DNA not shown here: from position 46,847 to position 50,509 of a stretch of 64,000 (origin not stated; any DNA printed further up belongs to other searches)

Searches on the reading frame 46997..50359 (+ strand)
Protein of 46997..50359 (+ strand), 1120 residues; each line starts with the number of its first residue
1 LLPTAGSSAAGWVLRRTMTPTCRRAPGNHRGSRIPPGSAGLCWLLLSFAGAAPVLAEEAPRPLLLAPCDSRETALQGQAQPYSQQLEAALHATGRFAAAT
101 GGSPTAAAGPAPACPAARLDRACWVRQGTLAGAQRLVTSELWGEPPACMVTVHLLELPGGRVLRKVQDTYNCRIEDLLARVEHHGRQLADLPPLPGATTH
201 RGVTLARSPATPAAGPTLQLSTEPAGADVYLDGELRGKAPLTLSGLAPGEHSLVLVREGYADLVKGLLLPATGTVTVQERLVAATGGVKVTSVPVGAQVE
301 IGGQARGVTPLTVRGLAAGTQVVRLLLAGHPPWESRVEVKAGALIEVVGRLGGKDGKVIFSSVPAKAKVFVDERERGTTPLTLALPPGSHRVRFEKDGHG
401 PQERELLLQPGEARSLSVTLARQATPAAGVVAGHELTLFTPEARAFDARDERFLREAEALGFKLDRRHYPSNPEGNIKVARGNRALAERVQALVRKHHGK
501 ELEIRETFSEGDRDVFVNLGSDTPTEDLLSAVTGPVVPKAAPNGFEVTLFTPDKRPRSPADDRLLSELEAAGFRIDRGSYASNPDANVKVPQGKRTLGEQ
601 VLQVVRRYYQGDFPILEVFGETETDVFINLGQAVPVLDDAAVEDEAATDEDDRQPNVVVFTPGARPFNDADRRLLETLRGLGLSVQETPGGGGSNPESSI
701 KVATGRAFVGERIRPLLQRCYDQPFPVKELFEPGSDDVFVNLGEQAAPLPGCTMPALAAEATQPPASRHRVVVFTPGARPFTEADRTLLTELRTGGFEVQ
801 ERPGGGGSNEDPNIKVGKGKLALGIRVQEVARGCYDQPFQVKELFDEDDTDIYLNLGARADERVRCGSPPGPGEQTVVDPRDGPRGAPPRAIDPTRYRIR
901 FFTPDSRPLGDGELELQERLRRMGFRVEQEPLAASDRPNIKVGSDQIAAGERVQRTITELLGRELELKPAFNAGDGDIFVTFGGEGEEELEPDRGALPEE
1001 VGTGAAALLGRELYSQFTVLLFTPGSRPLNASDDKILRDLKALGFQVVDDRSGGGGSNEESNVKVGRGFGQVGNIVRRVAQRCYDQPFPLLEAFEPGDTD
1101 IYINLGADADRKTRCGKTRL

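Call 89: search_protein_families(library=pfam, proteins=[window:46997-50359:+], max_evalue=0.00001)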
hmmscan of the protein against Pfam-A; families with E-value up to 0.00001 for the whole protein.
window:46997-50359:+ (1120 aa): 2 families
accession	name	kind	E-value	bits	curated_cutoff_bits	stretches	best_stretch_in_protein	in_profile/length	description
PF08308.17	PEGA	-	4.3e-42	142.3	20.8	3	217-281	3-67/71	PEGA domain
PF13620.12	CarboxypepD_reg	-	5.7e-06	27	32.3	0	384-420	44-81/82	Carboxypeptidase regulatory-like domain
